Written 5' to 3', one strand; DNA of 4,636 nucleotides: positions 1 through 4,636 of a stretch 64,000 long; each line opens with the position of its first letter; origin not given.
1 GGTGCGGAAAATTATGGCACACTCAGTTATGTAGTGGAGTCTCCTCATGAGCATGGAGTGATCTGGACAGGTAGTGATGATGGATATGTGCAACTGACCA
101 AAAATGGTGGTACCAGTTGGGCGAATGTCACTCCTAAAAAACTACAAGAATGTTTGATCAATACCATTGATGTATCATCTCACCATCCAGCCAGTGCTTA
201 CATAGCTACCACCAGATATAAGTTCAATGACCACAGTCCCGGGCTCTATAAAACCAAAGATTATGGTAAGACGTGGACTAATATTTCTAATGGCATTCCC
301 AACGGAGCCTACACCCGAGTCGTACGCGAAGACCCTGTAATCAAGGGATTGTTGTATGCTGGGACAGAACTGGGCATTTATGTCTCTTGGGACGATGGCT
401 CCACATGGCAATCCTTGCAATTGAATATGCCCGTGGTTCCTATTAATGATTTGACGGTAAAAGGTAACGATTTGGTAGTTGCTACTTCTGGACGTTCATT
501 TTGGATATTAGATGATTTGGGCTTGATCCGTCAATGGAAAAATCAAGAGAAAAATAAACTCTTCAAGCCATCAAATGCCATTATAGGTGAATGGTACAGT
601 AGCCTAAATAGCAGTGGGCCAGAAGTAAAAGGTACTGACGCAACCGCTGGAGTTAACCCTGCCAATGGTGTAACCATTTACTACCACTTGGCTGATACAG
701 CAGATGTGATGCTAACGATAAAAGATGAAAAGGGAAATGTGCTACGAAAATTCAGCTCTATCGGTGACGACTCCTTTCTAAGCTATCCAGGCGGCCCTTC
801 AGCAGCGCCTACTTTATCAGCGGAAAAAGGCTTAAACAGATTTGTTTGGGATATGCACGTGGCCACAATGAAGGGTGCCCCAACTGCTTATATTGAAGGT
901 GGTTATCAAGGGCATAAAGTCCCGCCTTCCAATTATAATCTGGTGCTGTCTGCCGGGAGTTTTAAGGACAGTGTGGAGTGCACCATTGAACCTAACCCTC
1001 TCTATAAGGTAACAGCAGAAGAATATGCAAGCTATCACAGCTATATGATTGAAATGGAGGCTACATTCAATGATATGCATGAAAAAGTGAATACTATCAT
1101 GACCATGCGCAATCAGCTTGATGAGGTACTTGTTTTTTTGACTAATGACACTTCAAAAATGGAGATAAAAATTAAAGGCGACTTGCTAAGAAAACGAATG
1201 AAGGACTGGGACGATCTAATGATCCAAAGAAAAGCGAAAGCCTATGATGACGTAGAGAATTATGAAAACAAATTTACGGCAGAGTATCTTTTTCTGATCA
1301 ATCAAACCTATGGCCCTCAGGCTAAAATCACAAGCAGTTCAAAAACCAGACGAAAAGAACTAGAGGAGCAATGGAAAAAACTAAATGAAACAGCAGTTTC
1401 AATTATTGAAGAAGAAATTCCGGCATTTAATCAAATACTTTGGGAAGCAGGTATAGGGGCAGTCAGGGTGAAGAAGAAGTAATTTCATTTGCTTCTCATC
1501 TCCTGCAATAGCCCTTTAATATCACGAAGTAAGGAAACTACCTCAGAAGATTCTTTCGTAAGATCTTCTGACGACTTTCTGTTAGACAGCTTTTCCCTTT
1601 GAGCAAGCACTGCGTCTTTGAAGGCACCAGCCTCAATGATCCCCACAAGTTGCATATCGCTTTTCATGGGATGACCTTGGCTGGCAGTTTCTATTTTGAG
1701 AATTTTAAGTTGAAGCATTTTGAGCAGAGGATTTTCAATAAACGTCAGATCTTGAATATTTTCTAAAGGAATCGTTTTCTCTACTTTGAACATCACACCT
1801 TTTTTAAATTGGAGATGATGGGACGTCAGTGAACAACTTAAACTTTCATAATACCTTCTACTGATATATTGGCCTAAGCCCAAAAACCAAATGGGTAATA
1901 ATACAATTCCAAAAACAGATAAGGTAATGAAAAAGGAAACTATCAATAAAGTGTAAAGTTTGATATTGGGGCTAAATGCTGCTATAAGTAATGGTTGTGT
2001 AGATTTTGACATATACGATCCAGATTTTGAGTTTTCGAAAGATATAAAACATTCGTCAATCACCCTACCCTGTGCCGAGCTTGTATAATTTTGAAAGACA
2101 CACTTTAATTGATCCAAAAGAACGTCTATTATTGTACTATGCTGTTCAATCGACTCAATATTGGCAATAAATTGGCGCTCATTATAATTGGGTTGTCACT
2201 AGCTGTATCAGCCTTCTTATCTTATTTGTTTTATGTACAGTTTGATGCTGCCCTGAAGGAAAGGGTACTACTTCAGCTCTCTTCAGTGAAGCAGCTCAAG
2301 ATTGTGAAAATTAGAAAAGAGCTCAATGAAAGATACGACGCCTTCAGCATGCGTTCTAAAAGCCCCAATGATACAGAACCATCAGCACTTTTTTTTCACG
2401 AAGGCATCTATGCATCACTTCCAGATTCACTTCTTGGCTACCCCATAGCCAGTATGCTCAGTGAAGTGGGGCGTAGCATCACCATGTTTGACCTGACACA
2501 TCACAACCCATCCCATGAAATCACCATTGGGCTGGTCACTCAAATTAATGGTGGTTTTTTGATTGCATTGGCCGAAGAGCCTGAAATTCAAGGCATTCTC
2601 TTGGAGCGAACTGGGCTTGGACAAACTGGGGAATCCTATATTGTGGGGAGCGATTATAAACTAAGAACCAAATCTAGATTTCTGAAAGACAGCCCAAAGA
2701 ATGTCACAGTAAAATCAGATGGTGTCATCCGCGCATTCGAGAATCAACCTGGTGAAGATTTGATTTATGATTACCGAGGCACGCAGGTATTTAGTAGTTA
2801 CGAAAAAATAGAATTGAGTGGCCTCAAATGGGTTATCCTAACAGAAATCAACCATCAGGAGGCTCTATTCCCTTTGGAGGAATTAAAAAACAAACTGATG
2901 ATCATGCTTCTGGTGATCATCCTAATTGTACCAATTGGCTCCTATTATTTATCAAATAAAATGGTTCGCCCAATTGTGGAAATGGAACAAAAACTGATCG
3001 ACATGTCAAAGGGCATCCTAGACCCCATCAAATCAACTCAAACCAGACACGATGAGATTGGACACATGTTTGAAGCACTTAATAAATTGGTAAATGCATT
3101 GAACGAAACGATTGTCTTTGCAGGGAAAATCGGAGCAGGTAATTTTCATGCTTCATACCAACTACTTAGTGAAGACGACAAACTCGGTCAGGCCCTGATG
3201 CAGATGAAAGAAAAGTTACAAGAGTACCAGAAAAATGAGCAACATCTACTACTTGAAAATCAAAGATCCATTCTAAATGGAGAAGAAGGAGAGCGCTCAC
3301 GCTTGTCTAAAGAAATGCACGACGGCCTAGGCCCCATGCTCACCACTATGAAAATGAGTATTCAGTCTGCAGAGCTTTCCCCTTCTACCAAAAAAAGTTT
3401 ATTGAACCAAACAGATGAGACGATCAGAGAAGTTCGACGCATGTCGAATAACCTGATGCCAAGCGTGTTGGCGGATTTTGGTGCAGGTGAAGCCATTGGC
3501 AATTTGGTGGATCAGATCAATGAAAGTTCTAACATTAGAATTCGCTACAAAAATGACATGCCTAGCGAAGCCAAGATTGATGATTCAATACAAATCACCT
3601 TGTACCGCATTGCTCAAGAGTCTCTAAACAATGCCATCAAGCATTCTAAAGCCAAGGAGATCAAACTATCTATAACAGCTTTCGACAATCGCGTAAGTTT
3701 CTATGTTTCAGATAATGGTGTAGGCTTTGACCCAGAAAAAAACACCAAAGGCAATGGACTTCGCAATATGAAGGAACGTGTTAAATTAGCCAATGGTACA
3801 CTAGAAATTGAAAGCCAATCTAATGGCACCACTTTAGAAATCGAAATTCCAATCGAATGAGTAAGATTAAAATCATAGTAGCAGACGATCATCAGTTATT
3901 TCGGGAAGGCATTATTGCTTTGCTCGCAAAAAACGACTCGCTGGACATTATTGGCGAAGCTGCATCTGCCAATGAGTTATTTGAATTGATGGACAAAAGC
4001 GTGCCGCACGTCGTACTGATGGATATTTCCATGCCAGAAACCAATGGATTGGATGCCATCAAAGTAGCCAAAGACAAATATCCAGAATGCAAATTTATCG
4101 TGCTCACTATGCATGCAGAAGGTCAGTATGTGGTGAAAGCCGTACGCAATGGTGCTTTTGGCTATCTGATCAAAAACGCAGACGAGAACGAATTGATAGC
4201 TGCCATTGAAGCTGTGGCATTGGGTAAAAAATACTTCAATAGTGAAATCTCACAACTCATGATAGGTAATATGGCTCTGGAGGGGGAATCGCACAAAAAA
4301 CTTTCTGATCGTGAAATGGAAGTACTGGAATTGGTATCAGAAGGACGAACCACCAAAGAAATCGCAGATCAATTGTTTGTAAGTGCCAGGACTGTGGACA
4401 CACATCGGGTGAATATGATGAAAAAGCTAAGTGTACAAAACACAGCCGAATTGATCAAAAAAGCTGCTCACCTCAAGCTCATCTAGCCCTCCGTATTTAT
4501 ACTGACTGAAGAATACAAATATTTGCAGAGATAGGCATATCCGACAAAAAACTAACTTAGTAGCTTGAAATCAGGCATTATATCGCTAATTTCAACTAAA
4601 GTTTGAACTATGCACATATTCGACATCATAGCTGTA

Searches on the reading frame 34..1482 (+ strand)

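Call 6: search_protein_families(library=pfam, proteins=[window:34-1482:+], max_evalue=0.001)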
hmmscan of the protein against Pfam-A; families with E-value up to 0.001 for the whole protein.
window:34-1482:+ (482 aa): 1 family
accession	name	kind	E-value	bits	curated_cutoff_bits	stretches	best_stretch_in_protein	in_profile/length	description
PF15902.12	Sortilin-Vps10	-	8.2e-05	22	33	1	71-135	3-67/446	Sortilin, neurotensin receptor 3,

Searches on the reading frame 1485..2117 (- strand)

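Call 6: search_protein_families(library=pfam, proteins=[window:1485-2117:-], max_evalue=0.001)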
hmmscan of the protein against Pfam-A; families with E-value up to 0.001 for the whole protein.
window:1485-2117:- (210 aa): 2 families
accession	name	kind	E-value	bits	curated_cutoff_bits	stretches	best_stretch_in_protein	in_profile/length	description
PF03703.20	bPH_2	-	5.2e-10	39.9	22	1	96-166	7-74/78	Bacterial PH domain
PF24649.1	DUF7642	-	2.2e-06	28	27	1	109-177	30-98/100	Domain of unknown function (DUF7642)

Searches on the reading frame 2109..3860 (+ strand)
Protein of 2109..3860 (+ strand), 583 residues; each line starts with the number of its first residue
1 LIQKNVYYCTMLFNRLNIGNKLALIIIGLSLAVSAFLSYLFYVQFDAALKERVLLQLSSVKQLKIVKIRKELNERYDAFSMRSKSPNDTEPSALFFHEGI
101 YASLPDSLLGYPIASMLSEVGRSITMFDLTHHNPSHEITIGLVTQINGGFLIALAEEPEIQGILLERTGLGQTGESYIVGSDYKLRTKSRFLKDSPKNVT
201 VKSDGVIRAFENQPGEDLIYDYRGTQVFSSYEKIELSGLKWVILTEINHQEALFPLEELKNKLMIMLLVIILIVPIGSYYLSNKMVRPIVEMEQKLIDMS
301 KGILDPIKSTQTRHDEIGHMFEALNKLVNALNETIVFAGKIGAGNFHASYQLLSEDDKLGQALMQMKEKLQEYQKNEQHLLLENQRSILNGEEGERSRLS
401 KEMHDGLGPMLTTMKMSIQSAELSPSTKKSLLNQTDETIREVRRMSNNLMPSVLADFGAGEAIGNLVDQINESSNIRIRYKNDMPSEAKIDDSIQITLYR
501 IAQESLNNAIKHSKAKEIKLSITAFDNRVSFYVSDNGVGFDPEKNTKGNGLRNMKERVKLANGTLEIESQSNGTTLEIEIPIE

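Call 6: search_protein_families(library=pfam, proteins=[window:2109-3860:+], max_evalue=0.001)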
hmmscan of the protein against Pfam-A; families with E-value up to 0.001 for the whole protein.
window:2109-3860:+ (583 aa): 4 families
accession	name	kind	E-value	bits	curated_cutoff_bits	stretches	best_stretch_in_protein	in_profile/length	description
PF02518.31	HATPase_c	-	9.2e-14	52.3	26.4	1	495-582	3-109/111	Histidine kinase-, DNA gyrase B-, and HSP90-like ATPase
PF07730.19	HisKA_3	-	4.6e-09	37.1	24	1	395-452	1-66/68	Histidine kinase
PF00672.30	HAMP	-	4e-05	24.3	25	1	281-332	2-52/53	HAMP domain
PF13581.12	HATPase_c_2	-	0.00098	19.6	27.4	0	500-547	34-86/127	Histidine kinase-like ATPase domain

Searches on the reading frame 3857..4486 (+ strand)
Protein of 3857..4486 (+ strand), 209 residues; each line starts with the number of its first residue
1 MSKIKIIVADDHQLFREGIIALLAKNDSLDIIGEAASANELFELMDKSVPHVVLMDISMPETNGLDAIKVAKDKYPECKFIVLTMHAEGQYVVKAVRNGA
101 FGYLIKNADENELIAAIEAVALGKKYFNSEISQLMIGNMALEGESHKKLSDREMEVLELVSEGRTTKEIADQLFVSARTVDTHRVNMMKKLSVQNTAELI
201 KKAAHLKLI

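Call 6: search_protein_families(library=pfam, proteins=[window:3857-4486:+], max_evalue=0.001)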
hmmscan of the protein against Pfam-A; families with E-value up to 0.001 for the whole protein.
window:3857-4486:+ (209 aa): 5 families
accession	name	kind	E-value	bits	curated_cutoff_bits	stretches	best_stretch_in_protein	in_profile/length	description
PF00072.30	Response_reg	-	5.7e-25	88.1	30.2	1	6-118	1-111/111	Response regulator receiver domain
PF00196.25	GerE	-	1.8e-20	72.7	23.5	1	148-202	2-56/57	Bacterial regulatory proteins, luxR family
PF08281.18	Sigma70_r4_2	-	3e-05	24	25.7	1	147-191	9-54/54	Sigma-70, region 4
PF13384.12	HTH_23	-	6.2e-05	23.1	24.6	1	152-181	6-35/50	Homeodomain-like domain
PF04545.22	Sigma70_r4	-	0.00012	22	24.1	1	148-191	4-48/50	Sigma-70, region 4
